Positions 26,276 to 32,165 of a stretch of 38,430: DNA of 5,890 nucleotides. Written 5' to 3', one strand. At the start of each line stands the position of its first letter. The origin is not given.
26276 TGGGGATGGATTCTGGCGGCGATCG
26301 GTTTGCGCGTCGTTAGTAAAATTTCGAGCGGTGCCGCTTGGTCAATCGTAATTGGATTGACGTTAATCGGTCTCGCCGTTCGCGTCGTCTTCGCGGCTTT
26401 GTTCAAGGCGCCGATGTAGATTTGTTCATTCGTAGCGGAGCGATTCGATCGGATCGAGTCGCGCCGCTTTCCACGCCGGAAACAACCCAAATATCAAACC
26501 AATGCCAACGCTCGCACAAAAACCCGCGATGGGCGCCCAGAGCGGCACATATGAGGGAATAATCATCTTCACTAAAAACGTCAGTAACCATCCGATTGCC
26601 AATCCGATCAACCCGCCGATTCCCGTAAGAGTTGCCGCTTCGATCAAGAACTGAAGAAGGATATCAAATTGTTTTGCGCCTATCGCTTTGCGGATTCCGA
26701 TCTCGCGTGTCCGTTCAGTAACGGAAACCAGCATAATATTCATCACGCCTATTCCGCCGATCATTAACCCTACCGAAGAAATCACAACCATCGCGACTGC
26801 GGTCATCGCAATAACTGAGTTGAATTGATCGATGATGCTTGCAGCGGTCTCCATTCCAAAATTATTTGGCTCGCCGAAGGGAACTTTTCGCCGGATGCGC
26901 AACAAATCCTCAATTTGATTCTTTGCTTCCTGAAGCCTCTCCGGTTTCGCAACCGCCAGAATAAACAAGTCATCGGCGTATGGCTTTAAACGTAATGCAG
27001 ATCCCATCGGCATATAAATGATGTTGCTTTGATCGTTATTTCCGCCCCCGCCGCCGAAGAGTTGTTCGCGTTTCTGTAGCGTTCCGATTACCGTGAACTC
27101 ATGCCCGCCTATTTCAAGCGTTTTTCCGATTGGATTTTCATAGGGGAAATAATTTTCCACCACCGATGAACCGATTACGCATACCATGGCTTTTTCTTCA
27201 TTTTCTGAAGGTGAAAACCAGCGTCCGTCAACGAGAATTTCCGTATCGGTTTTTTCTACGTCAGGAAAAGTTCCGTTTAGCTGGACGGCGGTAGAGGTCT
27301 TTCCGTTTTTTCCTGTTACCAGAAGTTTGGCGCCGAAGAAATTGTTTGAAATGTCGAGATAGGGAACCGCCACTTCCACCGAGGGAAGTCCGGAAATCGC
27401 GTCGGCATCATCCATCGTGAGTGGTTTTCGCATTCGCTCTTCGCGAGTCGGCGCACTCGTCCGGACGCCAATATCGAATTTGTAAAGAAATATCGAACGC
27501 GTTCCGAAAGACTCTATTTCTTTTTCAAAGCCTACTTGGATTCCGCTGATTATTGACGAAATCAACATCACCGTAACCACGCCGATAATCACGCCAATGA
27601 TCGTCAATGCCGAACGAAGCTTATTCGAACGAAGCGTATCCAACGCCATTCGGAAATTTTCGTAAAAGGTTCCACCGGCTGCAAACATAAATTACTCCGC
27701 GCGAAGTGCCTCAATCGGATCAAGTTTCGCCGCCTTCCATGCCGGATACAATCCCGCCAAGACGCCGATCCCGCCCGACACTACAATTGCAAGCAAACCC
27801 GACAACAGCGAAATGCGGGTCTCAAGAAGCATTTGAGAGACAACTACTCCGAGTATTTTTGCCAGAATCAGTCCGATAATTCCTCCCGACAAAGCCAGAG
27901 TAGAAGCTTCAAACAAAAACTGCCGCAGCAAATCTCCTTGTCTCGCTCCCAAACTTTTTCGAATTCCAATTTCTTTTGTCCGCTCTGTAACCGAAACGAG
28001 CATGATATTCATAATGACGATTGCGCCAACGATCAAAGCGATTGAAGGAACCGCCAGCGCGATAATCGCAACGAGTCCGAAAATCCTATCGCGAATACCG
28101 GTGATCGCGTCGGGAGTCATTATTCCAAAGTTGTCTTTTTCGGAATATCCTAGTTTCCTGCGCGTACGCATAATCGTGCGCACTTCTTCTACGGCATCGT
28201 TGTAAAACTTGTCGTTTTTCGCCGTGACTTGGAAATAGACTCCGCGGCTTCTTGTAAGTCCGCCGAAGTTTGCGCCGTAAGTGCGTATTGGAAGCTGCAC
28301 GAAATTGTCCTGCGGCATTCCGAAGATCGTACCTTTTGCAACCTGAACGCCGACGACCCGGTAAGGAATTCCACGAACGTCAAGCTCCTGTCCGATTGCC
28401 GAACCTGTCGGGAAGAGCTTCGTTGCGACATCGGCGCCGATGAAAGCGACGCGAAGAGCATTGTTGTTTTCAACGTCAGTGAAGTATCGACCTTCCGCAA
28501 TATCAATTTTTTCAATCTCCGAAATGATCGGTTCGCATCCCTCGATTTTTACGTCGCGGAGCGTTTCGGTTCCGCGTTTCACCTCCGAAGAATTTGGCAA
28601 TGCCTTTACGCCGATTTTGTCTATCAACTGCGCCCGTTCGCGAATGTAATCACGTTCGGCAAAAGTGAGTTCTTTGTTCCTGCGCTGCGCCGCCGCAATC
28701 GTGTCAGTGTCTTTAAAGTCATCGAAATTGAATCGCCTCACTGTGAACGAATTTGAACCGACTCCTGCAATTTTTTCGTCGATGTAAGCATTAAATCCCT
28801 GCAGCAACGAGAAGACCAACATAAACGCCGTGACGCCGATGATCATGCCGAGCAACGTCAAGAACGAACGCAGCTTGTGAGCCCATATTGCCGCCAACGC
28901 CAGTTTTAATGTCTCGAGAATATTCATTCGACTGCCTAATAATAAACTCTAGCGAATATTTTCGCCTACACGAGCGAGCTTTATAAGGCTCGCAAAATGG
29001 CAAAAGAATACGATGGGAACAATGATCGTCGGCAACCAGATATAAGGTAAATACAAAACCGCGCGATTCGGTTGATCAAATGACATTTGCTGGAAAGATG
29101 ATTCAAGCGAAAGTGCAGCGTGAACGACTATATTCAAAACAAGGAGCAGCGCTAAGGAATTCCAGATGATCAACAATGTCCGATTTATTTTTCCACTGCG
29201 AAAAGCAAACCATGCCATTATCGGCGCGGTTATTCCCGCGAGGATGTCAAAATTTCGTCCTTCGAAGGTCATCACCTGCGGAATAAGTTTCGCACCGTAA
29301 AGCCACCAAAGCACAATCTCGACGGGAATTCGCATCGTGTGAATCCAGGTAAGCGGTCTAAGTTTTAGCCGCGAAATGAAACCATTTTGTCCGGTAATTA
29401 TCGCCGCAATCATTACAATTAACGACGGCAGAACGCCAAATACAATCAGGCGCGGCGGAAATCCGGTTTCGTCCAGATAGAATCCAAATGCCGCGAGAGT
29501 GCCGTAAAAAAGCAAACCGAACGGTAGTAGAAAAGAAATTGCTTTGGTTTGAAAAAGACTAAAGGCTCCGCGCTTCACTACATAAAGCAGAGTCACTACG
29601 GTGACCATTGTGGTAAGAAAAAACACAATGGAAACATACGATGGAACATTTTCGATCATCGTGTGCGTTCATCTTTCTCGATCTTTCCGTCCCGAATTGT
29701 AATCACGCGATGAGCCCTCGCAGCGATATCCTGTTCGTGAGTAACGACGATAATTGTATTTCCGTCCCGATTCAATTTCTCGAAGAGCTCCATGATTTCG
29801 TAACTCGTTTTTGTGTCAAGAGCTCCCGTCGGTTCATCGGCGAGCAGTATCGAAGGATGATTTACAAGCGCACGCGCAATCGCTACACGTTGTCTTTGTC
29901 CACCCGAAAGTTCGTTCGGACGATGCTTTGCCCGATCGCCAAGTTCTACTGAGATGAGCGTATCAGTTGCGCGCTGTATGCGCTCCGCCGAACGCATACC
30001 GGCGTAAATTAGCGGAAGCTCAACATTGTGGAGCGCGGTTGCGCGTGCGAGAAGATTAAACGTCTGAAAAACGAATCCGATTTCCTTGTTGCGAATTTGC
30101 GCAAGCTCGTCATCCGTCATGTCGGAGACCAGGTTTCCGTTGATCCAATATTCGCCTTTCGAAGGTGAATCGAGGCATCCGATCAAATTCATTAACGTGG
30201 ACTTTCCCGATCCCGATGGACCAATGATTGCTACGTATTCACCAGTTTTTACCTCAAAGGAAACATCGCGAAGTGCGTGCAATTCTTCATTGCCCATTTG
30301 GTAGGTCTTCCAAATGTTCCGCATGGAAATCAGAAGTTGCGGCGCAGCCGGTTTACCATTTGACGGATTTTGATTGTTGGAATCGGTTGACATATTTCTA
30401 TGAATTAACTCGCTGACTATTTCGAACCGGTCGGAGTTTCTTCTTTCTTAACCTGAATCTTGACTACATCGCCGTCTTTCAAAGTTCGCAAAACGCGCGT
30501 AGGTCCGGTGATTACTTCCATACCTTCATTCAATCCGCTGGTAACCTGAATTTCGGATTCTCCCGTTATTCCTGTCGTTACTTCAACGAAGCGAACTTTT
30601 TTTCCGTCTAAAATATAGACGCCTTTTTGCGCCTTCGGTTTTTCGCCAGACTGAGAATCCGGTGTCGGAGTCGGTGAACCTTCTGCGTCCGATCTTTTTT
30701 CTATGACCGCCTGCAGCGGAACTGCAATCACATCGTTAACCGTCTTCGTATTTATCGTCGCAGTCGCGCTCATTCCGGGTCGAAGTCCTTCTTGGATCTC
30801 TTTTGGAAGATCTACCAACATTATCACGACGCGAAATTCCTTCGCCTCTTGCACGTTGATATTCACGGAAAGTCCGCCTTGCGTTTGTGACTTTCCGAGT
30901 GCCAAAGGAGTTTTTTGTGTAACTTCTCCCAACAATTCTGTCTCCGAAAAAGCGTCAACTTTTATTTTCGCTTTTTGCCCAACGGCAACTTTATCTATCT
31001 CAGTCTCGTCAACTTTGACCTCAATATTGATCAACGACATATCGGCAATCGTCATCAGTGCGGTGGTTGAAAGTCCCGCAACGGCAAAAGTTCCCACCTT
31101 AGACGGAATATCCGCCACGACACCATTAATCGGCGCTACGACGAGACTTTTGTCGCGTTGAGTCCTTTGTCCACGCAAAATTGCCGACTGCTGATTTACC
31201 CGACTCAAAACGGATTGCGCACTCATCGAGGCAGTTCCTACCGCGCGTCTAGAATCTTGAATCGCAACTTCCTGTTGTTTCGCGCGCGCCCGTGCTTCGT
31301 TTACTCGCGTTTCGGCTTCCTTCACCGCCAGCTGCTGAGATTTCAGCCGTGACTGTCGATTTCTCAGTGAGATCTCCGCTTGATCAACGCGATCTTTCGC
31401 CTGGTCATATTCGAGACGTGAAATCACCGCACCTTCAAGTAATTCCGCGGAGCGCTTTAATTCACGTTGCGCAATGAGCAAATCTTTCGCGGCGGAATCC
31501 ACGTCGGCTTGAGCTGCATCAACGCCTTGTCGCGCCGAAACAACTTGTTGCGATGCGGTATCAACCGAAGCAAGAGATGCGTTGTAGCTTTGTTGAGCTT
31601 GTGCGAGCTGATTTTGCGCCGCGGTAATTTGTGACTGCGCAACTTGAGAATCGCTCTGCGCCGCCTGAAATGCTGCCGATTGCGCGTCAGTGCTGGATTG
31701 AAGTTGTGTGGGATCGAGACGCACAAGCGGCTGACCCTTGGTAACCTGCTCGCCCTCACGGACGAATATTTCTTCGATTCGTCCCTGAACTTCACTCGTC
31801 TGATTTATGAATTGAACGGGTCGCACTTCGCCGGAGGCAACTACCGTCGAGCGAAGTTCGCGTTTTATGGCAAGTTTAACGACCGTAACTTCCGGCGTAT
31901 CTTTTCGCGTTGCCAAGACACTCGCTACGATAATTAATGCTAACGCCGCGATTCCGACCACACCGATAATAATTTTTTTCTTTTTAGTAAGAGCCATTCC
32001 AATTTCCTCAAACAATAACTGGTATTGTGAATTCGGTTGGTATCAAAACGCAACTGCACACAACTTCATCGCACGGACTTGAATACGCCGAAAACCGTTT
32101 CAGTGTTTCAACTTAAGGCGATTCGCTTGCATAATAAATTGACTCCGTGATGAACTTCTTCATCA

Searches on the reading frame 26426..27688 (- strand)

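Call 4: search_protein_families(library=pfam, proteins=[window:26426-27688:-], max_evalue=0.01)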
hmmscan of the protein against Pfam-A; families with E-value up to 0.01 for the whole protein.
window:26426-27688:- (420 aa): 2 families
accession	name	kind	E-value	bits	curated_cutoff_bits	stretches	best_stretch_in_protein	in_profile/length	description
PF12704.14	MacB_PCD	-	1.7e-36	126.9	27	1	26-261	1-206/207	MacB-like periplasmic core domain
PF02687.27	FtsX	-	4.6e-19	69.1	25.5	1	302-413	2-120/120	FtsX-like permease C-terminal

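Call 85: search_protein_families(library=ncbifam, proteins=[window:26426-27688:-], max_evalue=0.00001)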
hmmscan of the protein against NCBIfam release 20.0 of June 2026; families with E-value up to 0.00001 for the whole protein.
window:26426-27688:- (420 aa): 5 families
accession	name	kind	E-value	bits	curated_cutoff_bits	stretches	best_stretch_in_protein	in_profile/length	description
NF007826.0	PRK10535.1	equivalog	3.2e-56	190.9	966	1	6-418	252-646/648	macrolide ABC transporter ATP-binding protein/permease MacB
TIGR03434.1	ADOP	subfamily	9.6e-38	129.8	622.3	1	61-420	451-803/803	ADOP family duplicated permease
TIGR02212.1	lolCE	equivalog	7.3e-09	35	362.45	0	387-420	378-411/411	lipoprotein-releasing ABC transporter permease subunit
NF038346.1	FtsX_actino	exception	1.4e-06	27.9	250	1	284-371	167-255/308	permease-like cell division protein FtsX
NF038347.1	FtsX_Gpos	exception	6.1e-06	25.8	225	1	240-365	122-236/296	permease-like cell division protein FtsX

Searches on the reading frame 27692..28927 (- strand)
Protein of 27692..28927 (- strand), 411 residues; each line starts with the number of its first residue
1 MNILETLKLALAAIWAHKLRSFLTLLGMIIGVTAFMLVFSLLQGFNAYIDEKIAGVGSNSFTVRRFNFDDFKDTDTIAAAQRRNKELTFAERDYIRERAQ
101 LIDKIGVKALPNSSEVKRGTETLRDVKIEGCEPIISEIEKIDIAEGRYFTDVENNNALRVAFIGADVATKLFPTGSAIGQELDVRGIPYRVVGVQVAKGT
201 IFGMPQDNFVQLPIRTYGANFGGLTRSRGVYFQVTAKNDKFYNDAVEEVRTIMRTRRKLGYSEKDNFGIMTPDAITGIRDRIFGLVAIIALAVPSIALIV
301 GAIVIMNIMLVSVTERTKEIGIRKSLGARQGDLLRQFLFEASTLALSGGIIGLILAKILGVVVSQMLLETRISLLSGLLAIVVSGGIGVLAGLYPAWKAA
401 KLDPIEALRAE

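Call 4: search_protein_families(library=pfam, proteins=[window:27692-28927:-], max_evalue=0.01)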
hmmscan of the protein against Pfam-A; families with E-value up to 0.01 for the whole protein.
window:27692-28927:- (411 aa): 2 families
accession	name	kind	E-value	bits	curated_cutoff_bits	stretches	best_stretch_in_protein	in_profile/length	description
PF12704.14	MacB_PCD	-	1.8e-32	113.8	27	1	21-250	1-205/207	MacB-like periplasmic core domain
PF02687.27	FtsX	-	1.2e-20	74.2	25.5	1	293-404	3-120/120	FtsX-like permease C-terminal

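Call 85: search_protein_families(library=ncbifam, proteins=[window:27692-28927:-], max_evalue=0.00001)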
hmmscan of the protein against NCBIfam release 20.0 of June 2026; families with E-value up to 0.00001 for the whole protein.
window:27692-28927:- (411 aa): 6 families
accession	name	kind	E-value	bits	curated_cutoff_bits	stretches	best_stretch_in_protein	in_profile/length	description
NF007826.0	PRK10535.1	equivalog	1.7e-47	162.1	966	1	4-410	255-647/648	macrolide ABC transporter ATP-binding protein/permease MacB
TIGR03434.1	ADOP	subfamily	9.9e-34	116.5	622.3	1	138-411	539-803/803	ADOP family duplicated permease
TIGR02212.1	lolCE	equivalog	1.3e-14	53.9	362.45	1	298-411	277-411/411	lipoprotein-releasing ABC transporter permease subunit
NF008076.0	PRK10814.1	exception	4.2e-08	32.6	473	0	295-411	272-399/399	lipoprotein-releasing ABC transporter permease subunit LolC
TIGR00439.2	FtsX_Gneg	equivalog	4.1e-06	26.2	255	0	282-367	162-247/292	permease-like cell division protein FtsX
NF008357.0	PRK11146.1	exception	7.4e-06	25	439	0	298-368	280-346/414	lipoprotein-releasing ABC transporter permease subunit LolE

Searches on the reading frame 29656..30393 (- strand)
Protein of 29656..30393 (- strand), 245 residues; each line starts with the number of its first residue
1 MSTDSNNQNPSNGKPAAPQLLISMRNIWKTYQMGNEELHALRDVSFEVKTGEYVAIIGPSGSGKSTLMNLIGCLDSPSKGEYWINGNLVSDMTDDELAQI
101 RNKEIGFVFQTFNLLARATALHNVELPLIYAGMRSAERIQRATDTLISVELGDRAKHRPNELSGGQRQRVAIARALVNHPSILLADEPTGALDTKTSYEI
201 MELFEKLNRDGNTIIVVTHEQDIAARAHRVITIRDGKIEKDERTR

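Call 4: search_protein_families(library=pfam, proteins=[window:29656-30393:-], max_evalue=0.01)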
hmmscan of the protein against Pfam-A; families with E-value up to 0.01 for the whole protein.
window:29656-30393:- (245 aa): 7 families
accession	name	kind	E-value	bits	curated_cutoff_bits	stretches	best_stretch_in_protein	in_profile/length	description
PF00005.33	ABC_tran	-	7.1e-35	121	25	1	41-189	1-136/137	ABC transporter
PF13304.12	AAA_21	-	2.1e-10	41.6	27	2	137-219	215-298/304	AAA domain, putative AbiEii toxin, Type IV TA system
PF02463.25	SMC_N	-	2.2e-08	34.2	40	1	52-234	25-212/220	RecF/RecN/SMC N terminal domain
PF13555.12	AAA_29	-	5.4e-05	23.3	27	1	42-68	13-39/61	P-loop containing region of AAA domain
PF13191.12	AAA_16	-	0.001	20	32.6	1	36-72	7-45/167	AAA ATPase domain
PF03193.22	RsgA_GTPase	-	0.0013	19.1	30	1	29-71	85-126/174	RsgA GTPase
PF25199.1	nSTAND_NTPase5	-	0.0032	17.7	34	0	50-108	40-101/145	Novel STAND NTPase 5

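Call 85: search_protein_families(library=ncbifam, proteins=[window:29656-30393:-], max_evalue=0.00001)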
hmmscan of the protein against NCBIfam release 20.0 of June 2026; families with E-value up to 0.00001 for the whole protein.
window:29656-30393:- (245 aa): 189 families (the best 25 are shown)
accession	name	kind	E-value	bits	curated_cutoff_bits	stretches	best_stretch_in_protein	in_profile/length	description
NF007826.0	PRK10535.1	equivalog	1.6e-80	271.2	966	1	21-243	4-226/648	macrolide ABC transporter ATP-binding protein/permease MacB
TIGR02211.1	LolD_lipo_ex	equivalog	9.6e-73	244.3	307.75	1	21-239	1-220/221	lipoprotein-releasing ABC transporter ATP-binding protein LolD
NF008639.0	PRK11629.1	equivalog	1.8e-69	233.7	360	1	20-240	5-226/234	lipoprotein-releasing ABC transporter ATP-binding protein LolD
NF038007.1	ABC_ATP_DarD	equivalog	8.8e-68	228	375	1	22-238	2-218/218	darobactin export ABC transporter ATP-binding protein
TIGR02673.1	FtsE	equivalog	6.5e-65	218.8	264.85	1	21-237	1-214/214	cell division ATP-binding protein FtsE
TIGR03608.1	L_ocin_972_ABC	subfamily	4e-63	212.6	254.85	1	25-233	2-206/206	putative bacteriocin export ABC transporter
TIGR02982.1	heterocyst_DevA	subfamily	5.3e-62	209.3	295.8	1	22-239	2-220/220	ABC exporter ATP-binding subunit, DevA family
NF007879.0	PRK10584.1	equivalog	4.7e-59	199.9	336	1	22-240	7-226/228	putative ABC transporter ATP-binding protein YbbA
TIGR02315.1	ABC_phnC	equivalog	3.1e-54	184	266.1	1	22-240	2-226/243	phosphonate ABC transporter ATP-binding protein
TIGR01186.1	proV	subfamily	7.8e-52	176.6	326.6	1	40-238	8-208/363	betaine/proline/choline family ABC transporter ATP-binding protein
NF007027.0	PRK09493.1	equivalog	9.9e-52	175.7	379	1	22-242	2-218/240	glutamine ABC transporter ATP-binding protein GlnQ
TIGR02314.1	ABC_MetN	equivalog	5.1e-51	173.7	499.7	1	21-240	1-222/343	methionine ABC transporter ATP-binding protein MetN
NF040933.2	ABC_arch_GlcV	equivalog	1.7e-49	168.6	450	1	22-240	3-222/357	glucose ABC transporter ATP-binding protein GlcV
TIGR04521.1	ECF_ATPase_2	equivalog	2.2e-49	168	330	1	22-244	1-229/279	energy-coupling factor transporter ATPase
TIGR04520.1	ECF_ATPase_1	equivalog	6.9e-48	163.4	315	1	22-242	1-218/269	energy-coupling factor transporter ATPase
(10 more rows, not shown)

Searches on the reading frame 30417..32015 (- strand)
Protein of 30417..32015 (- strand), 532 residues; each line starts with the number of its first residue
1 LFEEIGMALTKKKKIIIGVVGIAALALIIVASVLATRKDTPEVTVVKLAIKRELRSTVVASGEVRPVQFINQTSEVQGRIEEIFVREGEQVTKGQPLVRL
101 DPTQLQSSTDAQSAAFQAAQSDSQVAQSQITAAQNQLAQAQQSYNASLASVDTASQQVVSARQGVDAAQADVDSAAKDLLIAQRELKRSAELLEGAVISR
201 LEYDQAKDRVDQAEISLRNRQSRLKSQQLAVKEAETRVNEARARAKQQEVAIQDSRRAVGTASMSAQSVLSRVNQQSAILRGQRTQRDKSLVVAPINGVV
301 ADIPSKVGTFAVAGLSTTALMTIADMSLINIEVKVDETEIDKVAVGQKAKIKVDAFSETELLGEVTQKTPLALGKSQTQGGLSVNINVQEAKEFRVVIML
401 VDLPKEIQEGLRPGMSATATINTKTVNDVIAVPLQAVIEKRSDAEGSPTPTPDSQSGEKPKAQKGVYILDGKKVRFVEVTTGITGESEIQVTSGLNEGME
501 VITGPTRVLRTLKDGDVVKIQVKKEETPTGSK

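Call 4: search_protein_families(library=pfam, proteins=[window:30417-32015:-], max_evalue=0.01)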
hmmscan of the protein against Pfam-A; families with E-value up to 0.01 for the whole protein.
window:30417-32015:- (532 aa): 5 families
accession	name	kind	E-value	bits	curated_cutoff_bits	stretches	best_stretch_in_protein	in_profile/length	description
PF16576.10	HlyD_D23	-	5.2e-15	55.8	30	2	198-376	30-192/214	Barrel-sandwich domain of CusB or HlyD membrane-fusion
PF13437.12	HlyD_3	-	6.9e-11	43.3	22.2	1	292-370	2-78/106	HlyD family secretion protein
PF13533.13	Biotin_lipoyl_2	-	1.1e-06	28.8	29.8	1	74-101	5-32/32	Biotin-lipoyl like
PF00364.28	Biotin_lipoyl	-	0.00039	20.6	22.1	1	73-100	46-73/73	Biotin-requiring enzyme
PF00358.26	PTS_EIIA_1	-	0.0021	18.2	27.2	0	72-109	75-112/127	phosphoenolpyruvate-dependent sugar phosphotransferase system, EIIA 1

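Call 85: search_protein_families(library=ncbifam, proteins=[window:30417-32015:-], max_evalue=0.00001)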
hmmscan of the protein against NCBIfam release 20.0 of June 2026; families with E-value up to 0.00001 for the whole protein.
window:30417-32015:- (532 aa): 12 families
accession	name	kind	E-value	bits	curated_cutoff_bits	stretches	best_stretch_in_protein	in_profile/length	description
TIGR01730.1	RND_mfp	subfamily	1.2e-38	132.8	94.9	2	227-520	62-321/322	efflux RND transporter periplasmic adaptor subunit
TIGR01843.1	type_I_hlyD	subfamily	6.1e-27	94.6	208.65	1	46-424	19-399/422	HlyD family type I secretion periplasmic adaptor subunit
TIGR02971.1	heterocyst_DevB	subfamily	4.3e-22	78.9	129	1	58-367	1-277/327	ABC exporter membrane fusion protein, DevB family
NF008606.0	PRK11578.1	equivalog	1.9e-17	63.5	342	2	197-506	88-365/371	macrolide transporter subunit MacA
TIGR00998.1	8a0101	subfamily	7.6e-16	58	390.8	1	71-382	44-292/334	EmrA/EmrK family multidrug efflux transporter periplasmic adaptor subunit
NF007785.0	PRK10476.1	equivalog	2.8e-15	56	376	1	60-134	40-113/347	multidrug transporter subunit MdtN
TIGR00999.1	8a0102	subfamily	1.2e-11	44.2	319.3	0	273-440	74-221/271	CzcB/NccB family metal efflux transporter periplasmic adaptor subunit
NF002939.0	PRK03598.1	equivalog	1.8e-11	43.8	393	1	34-163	25-136/332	secretion protein HlyD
NF008589.1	PRK11556.1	equivalog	4.7e-07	29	391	0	49-179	64-190/392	MdtA/MuxA family multidrug efflux RND transporter periplasmic adaptor subunit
NF011715.0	PRK15136.1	equivalog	9.3e-07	27.8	563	0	211-425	137-349/390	multidrug efflux MFS transporter periplasmic adaptor subunit EmrA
TIGR04320.1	Surf_Exclu_PgrA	domain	1.1e-06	28.3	70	0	104-187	250-339/360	SEC10/PgrA surface exclusion domain-containing protein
TIGR02168.1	SMC_prok_B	equivalog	6.3e-06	24.2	567.35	1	72-292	296-519/1181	chromosome segregation protein SMC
